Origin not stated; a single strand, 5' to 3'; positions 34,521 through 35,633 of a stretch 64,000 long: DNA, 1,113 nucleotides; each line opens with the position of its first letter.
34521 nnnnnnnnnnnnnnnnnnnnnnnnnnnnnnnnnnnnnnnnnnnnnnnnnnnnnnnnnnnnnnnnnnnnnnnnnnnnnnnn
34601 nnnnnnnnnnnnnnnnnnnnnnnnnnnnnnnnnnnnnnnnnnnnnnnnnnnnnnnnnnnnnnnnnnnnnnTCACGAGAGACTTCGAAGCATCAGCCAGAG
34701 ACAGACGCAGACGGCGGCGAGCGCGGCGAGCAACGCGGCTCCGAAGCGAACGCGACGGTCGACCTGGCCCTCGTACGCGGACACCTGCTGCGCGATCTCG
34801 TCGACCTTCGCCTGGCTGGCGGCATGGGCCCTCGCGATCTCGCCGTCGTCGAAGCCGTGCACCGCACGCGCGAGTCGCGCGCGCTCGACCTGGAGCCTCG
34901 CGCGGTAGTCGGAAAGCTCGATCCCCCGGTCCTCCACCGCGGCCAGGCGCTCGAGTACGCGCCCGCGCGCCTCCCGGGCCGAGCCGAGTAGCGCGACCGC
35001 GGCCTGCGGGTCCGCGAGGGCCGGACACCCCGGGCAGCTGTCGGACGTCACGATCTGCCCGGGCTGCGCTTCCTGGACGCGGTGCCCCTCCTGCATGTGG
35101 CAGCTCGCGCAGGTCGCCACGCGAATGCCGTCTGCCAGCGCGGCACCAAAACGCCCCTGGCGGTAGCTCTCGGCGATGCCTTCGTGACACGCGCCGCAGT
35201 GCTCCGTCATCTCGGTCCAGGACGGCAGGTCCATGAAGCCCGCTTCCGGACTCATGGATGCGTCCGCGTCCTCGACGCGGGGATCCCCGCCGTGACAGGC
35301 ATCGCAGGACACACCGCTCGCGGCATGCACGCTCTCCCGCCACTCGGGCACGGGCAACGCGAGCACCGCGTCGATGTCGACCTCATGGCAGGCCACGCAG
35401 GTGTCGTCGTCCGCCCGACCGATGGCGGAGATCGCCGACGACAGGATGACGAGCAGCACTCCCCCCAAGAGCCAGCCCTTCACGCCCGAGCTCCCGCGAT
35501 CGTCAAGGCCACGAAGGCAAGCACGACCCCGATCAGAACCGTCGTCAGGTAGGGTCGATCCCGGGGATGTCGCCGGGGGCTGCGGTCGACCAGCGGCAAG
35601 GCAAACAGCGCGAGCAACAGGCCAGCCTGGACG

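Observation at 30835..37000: MtrA/MtrB-like porin-cytochrome conduit tail-to-tail with a Rieske/cytochrome b complex carrying two tetrahaem cytochromes: a candidate complete quinone-to-cell-surface electron pathway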

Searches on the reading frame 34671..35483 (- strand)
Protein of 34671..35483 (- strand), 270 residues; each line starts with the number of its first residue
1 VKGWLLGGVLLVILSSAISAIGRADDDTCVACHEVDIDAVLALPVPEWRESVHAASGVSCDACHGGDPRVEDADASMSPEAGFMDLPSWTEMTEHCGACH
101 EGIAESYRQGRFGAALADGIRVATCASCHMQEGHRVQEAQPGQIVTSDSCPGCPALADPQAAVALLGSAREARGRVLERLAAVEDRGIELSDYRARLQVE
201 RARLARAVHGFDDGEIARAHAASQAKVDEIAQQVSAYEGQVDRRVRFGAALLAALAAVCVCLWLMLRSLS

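Call 4: search_protein_families(library=ncbifam, proteins=[window:34671-35483:-], max_evalue=0.01)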
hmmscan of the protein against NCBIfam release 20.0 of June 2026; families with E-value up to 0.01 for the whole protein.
window:34671-35483:- (270 aa): 7 families
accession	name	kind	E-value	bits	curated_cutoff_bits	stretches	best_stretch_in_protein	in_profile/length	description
TIGR03508.1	decahem_SO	subfamily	1.4e-07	31.3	192.2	1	26-155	2-125/258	DmsE family decaheme c-type cytochrome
TIGR03153.1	cytochr_NrfH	equivalog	0.00025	21.1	134.2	0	7-64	9-59/138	cytochrome c nitrite reductase small subunit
NF040943.1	cytoc3_ExtM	equivalog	0.0011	17.3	800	1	15-101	8-80/599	selenite/tellurite reduction operon c-type cytochrome ExtM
TIGR01904.2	GSu_C4xC__C2xCH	domain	0.0035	17.1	27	0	27-70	22-62/73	CxxxxCH/CxxCH domain c-type cytochrome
NF052343.1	hydrazine_HDH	equivalog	0.0051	15.2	900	0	23-67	113-156/564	hydrazine dehydrogenase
NF008659.0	PRK11659.1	equivalog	0.0056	16.4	184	0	25-68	109-146/188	cytochrome c nitrite reductase pentaheme subunit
TIGR03146.1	cyt_nit_nrfB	equivalog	0.0094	16.2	166.6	0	25-68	83-120/145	cytochrome c nitrite reductase pentaheme subunit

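Call 5: search_protein_families(library=pfam, proteins=[window:34671-35483:-], max_evalue=0.01)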
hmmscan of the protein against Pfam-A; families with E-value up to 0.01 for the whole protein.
window:34671-35483:- (270 aa): 7 families
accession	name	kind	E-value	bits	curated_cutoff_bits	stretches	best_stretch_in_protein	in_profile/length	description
PF03264.19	Cytochrom_NNT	-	7.6e-06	26.2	24.1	0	7-64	19-72/174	NapC/NirT cytochrome c family, N-terminal region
PF14537.11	Cytochrom_c3_2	-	4.4e-05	24.3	25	1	52-132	1-67/79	Cytochrome c3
PF14522.11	Cytochrome_C7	-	5.8e-05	23.3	24.8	0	50-129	5-66/67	Cytochrome c7 and related cytochrome c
PF22113.1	Mtrc-MtrF_II-IV_dom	-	0.00047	20.2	30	1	54-133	78-167/176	Outer membrane cytochrome MtrC/MtrF-like, domains II/IV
PF13435.11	Cytochrome_C554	-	0.0012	20.1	20.8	0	25-65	47-84/84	Cytochrome c554 and c-prime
PF22678.1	Cytochrom_c_NrfB-like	-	0.0017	19.2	27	0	24-70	31-71/89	Cytochrome c-type protein NrfB-like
PF02335.20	Cytochrom_C552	-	0.0027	17.2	24.1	1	48-106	235-288/438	Cytochrome c552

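Call 38: find_homologous_proteins(query=window:34671-35483:-, max_evalue=0.001)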
Query window:34671-35483:- (270 aa): 42 proteins with E <= 0.001 among 8000 candidates.
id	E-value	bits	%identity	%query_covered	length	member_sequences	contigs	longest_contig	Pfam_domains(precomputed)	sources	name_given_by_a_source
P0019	2.2e-172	589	100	100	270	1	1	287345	PF03264.20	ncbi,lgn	-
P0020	1.5e-85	305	52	89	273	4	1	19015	PF14522.12,PF22113.2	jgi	jgi:hypothetical protein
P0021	2.4e-84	301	55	89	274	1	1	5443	PF14522.12,PF22113.2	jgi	jgi:hypothetical protein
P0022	2.2e-83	298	57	92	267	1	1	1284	PF14522.12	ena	-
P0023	9.1e-82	292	54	84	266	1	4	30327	PF14522.12,PF22113.2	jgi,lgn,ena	jgi:hypothetical protein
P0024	7.1e-81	290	57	82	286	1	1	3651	PF14522.12,PF22113.2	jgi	jgi:hypothetical protein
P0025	1.8e-80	288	53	96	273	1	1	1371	PF09699.16,PF14522.12,PF22113.2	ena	-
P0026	2.6e-80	288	53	84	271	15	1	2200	PF14522.12,PF22113.2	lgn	-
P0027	3.8e-78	281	53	83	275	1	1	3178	PF09699.16,PF14522.12,PF22113.2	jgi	jgi:hypothetical protein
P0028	1.0e-77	279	54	89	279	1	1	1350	-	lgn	-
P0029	2.5e-77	278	52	88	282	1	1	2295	PF14522.12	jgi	jgi:hypothetical protein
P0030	4.7e-76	274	51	91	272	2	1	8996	PF14522.12,PF22113.2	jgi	-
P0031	8.1e-76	273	51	89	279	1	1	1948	PF14522.12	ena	-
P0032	8.1e-76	273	54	82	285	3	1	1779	PF14522.12,PF22113.2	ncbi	-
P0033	9.0e-76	273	51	82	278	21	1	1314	PF14522.12,PF22113.2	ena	-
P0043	9.3e-68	247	50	85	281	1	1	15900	PF14522.12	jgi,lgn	jgi:hypothetical protein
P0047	8.6e-40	155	39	81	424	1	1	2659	PF14537.12,PF00032.23,PF03264.20,PF02085.22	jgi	jgi:menaquinol-cytochrome c reductase cytochrome b/c subunit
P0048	5.7e-36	142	38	89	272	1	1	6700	PF09699.16,PF14537.12,PF14522.12,PF22113.2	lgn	-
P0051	2.4e-7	49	29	56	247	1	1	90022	PF14537.12,PF14522.12,PF22113.2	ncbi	-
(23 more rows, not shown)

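Call 39: find_encoding_contigs(protein=P0023, flank=10000, max_places=3)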
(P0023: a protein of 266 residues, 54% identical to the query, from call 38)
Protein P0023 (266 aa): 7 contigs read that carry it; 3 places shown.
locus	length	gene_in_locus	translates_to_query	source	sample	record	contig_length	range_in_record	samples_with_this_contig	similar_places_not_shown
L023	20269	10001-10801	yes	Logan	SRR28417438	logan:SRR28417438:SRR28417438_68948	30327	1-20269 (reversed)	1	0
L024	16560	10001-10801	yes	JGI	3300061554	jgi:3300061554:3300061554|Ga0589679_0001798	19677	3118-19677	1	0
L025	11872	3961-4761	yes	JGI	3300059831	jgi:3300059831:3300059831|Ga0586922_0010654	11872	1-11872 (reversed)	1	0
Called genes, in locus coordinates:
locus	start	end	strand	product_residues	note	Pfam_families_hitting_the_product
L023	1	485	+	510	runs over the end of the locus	PF04715:, PF00425:Chorismate_bind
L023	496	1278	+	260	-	PF00378:ECH_1, PF16113:ECH_2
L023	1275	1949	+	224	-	PF02515:CoA_transf_3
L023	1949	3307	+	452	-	PF00070:Pyr_redox (faint), PF01488:Shikimate_DH (faint), PF02254:TrkA_N, PF02558:ApbA (faint), PF03435:Sacchrp_dh_NADP (faint), PF02080:TrkA_C, PF02254:TrkA_N, PF02080:TrkA_C, +4 more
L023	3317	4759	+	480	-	PF02386:TrkH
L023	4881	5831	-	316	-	PF02558:ApbA, PF08546:ApbA_C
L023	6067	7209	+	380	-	PF02515:CoA_transf_3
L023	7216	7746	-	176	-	PF13291:ACT_4 (faint), PF13740:ACT_6, PF22629:ACT_AHAS_ss (faint), PF01842:ACT (weak)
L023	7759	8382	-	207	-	-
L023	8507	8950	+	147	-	PF00355:Rieske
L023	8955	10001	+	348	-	PF00033:Cytochrome_B, PF13631:Cytochrom_B_N_2, PF00032:Cytochrom_B_C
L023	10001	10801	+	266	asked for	PF22113:Mtrc-MtrF_II-IV_dom (faint), PF14522:Cytochrome_C7 (faint)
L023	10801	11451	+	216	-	PF14522:Cytochrome_C7 (faint), PF22113:Mtrc-MtrF_II-IV_dom (weak), PF13435:Cytochrome_C554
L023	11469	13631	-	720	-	-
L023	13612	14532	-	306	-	PF14522:Cytochrome_C7 (faint), PF14537:Cytochrom_c3_2, PF09699:Paired_CXXCH_1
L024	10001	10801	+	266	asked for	PF22113:Mtrc-MtrF_II-IV_dom (faint), PF14522:Cytochrome_C7 (faint)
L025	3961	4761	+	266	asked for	PF22113:Mtrc-MtrF_II-IV_dom (faint), PF14522:Cytochrome_C7 (faint)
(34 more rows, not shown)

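Call 40: find_encoding_contigs(protein=P0043, flank=10000, max_places=2)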
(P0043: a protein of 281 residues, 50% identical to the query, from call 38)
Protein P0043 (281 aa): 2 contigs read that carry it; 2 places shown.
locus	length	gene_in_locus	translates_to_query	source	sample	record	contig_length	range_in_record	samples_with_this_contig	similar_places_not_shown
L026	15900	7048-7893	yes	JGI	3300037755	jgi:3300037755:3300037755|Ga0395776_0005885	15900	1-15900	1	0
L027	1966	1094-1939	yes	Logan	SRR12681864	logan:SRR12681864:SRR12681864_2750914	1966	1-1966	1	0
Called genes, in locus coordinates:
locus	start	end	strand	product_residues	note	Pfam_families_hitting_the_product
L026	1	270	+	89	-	?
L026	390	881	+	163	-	-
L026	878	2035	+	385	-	-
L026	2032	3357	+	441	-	PF02353:CMAS, PF13489:Methyltransf_23, PF08241:Methyltransf_11, PF08242:Methyltransf_12, PF13649:Methyltransf_25, PF13847:Methyltransf_31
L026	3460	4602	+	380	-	PF02515:CoA_transf_3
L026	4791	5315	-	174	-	PF13291:ACT_4 (faint), PF13740:ACT_6, PF22629:ACT_AHAS_ss (faint), PF01842:ACT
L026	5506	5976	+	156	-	PF00355:Rieske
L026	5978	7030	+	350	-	PF00033:Cytochrome_B, PF13631:Cytochrom_B_N_2, PF00032:Cytochrom_B_C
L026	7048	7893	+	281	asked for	PF14522:Cytochrome_C7 (faint)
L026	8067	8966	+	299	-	PF27523:PSD (weak), PF02666:PS_Dcarbxylase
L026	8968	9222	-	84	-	-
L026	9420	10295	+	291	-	PF01145:Band_7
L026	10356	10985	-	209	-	PF00293:NUDIX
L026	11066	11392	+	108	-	PF07883:Cupin_2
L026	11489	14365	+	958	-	PF00676:E1_dh, PF02779:Transket_pyr, PF16870:OxoGdeHyase_C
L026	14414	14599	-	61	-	-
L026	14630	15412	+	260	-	PF02585:PIG-L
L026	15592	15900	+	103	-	?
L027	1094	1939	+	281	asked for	PF14522:Cytochrome_C7 (faint)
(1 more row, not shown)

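Call 41: find_encoding_contigs(protein=P0048, flank=10000, max_places=2)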
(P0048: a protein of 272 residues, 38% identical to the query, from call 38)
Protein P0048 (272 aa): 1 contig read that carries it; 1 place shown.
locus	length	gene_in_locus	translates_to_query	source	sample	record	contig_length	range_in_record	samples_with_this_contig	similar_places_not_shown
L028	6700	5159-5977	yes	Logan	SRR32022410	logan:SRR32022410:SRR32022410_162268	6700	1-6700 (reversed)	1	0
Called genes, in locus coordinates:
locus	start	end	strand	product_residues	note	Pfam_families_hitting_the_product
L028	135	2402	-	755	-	PF11854:MtrB_PioB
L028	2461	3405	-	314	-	PF14522:Cytochrome_C7 (faint), PF22113:Mtrc-MtrF_II-IV_dom (faint), PF22678:Cytochrom_c_NrfB-like (weak), PF14537:Cytochrom_c3_2 (weak), PF09699:Paired_CXXCH_1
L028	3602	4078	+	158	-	PF00355:Rieske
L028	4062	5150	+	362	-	PF00033:Cytochrome_B, PF13631:Cytochrom_B_N_2, PF00032:Cytochrom_B_C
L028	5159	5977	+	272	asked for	PF22113:Mtrc-MtrF_II-IV_dom (faint), PF09699:Paired_CXXCH_1 (faint), PF14537:Cytochrom_c3_2 (weak), PF14522:Cytochrome_C7 (weak)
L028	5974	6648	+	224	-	PF14522:Cytochrome_C7 (faint), PF22113:Mtrc-MtrF_II-IV_dom (faint), PF13435:Cytochrome_C554, PF14537:Cytochrom_c3_2 (weak)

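Call 50: search_solved_structures(query=window:34671-35483:-, max_evalue=0.1, show_alignments=1)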
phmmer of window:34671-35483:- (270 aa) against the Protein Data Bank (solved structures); distinct sequences matched with E-value up to 0.1: 0.
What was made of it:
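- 34671..35483 (-): Tetrahaem cytochrome c with N-terminal signal and C-terminal TM anchor (270 aa), in the cytochrome c1 position of the bc complex. It has no PDB relative (call 50).
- Tried and rejected: It has no relative among solved structures (call 50).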

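Call 68: search_protein_families(library=ncbifam, proteins=[L028:2461-3405:-, L028:135-2402:-], max_evalue=0.001)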
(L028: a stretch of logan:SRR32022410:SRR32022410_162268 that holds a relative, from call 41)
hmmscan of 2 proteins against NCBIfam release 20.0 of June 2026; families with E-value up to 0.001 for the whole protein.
L028:2461-3405:- (314 aa): 9 families
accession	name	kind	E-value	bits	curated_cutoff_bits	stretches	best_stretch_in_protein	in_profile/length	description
TIGR03508.1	decahem_SO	subfamily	2.4e-77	259.9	192.2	1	48-308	1-258/258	DmsE family decaheme c-type cytochrome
NF041028.1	decahem_GSU2203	exception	3.3e-72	243.4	325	1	42-309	29-306/317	GSU2203 family decaheme c-type cytochrome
TIGR01905.1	paired_CXXCH_1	subfamily_domain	8.8e-27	92.8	25.2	2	189-230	1-39/41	doubled CXXCH domain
TIGR03153.1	cytochr_NrfH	equivalog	2.8e-12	46.9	134.2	0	170-216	28-72/138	cytochrome c nitrite reductase small subunit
TIGR03146.1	cyt_nit_nrfB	equivalog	6.5e-06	26.5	166.6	1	51-158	13-122/145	cytochrome c nitrite reductase pentaheme subunit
NF043010.1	Cyt554_Nsmonas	equivalog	3.5e-05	23.3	400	0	24-72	6-54/238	cytochrome c-550 CycA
NF047727.1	4hemeCytCCctA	equivalog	4.7e-05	23.5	180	1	171-231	58-108/109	tetraheme c-type cytochrome CctA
NF041198.1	UshA_like_PCGU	equivalog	0.00016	20.4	275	0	85-130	474-510/519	UshA-like (seleno)protein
NF045722.1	c3_cytochr_TmcA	equivalog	0.00027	20.8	114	0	242-300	57-112/125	acidic tetraheme cytochrome c3 TmcA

L028:135-2402:- (755 aa): 2 families
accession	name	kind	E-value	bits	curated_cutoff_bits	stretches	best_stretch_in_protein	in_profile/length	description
TIGR03509.1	OMP_MtrB_PioB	subfamily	7.9e-82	275.8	240.05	1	51-708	15-625/662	MtrB/PioB family decaheme-associated outer membrane protein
NF041027.1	GSU2204_Se_pt_1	equivalog_domain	1.8e-16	60.1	350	1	14-591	2-573/580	GSU2204 family CXXCH-containing (seleno)protein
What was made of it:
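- On DmsE/MtrA/MtoA/PioA decahaem family (TIGR03508): The L028 decahaem passes with 259.9 bits (call 68).
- An independent, oppositely oriented juxtaposition with a different MtrAB lineage occurs in L028 (calls 41, 68).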

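Call 77: find_encoding_contigs(protein=P0051, flank=10000, max_places=2)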
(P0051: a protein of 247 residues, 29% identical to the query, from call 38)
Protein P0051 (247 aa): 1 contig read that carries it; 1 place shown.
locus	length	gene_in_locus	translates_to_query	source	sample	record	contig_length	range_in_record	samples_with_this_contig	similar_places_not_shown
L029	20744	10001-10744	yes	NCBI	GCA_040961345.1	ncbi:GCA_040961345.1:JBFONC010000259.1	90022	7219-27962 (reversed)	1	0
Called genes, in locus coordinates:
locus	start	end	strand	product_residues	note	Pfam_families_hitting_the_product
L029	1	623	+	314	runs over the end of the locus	PF01058:Oxidored_q6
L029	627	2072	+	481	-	PF27537:HoxH, PF00374:NiFeSe_Hases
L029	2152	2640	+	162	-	PF01750:HycI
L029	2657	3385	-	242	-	PF01292:Ni_hydr_CYTB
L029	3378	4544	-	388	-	PF02085:Cytochrom_CIII (faint), PF14522:Cytochrome_C7 (faint), PF09699:Paired_CXXCH_1 (faint), PF14537:Cytochrom_c3_2 (weak), PF22113:Mtrc-MtrF_II-IV_dom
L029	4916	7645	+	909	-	PF00684:DnaJ_CXXCXGXG (faint), PF09699:Paired_CXXCH_1 (faint), PF14522:Cytochrome_C7 (faint), PF14537:Cytochrom_c3_2 (faint), PF01292:Ni_hydr_CYTB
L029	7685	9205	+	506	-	-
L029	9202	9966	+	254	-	PF09699:Paired_CXXCH_1 (weak)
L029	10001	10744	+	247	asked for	PF14537:Cytochrom_c3_2 (faint), PF22113:Mtrc-MtrF_II-IV_dom (weak), PF14522:Cytochrome_C7 (weak)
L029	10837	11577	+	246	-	PF22113:Mtrc-MtrF_II-IV_dom (faint), PF14522:Cytochrome_C7 (weak)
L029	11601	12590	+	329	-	PF03351:DOMON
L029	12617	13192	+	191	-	PF00355:Rieske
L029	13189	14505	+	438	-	PF00033:Cytochrome_B, PF14358:DUF4405 (weak), PF13631:Cytochrom_B_N_2, PF00032:Cytochrom_B_C (weak)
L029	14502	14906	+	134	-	PF02085:Cytochrom_CIII (faint)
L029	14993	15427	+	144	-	-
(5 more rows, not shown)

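Call 78: find_encoding_contigs(protein=P0020, flank=10000, max_places=2)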
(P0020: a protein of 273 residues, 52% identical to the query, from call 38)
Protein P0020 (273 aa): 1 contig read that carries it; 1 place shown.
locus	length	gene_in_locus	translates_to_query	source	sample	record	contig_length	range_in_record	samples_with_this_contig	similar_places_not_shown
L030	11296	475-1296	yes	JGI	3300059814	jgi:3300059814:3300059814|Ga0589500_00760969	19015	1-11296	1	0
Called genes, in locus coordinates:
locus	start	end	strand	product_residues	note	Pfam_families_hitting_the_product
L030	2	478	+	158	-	?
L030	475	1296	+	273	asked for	PF14522:Cytochrome_C7 (faint), PF22113:Mtrc-MtrF_II-IV_dom (faint)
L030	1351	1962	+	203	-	PF14537:Cytochrom_c3_2 (faint), PF14522:Cytochrome_C7 (faint), PF22113:Mtrc-MtrF_II-IV_dom (faint), PF09699:Paired_CXXCH_1 (faint), PF13435:Cytochrome_C554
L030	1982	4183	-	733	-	-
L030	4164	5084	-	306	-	PF14522:Cytochrome_C7 (faint), PF14537:Cytochrom_c3_2 (weak), PF09699:Paired_CXXCH_1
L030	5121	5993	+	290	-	PF02666:PS_Dcarbxylase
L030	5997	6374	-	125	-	-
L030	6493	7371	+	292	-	PF01145:Band_7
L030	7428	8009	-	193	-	PF13302:Acetyltransf_3, PF00583:Acetyltransf_1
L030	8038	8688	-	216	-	PF00293:NUDIX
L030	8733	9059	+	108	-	PF07883:Cupin_2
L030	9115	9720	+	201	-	PF02798:GST_N, PF13417:GST_N_3, PF13409:GST_N_2, PF00043:GST_C (weak)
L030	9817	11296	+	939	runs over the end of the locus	PF16078:2-oxogl_dehyd_N (weak), PF00676:E1_dh, PF02779:Transket_pyr, PF16870:OxoGdeHyase_C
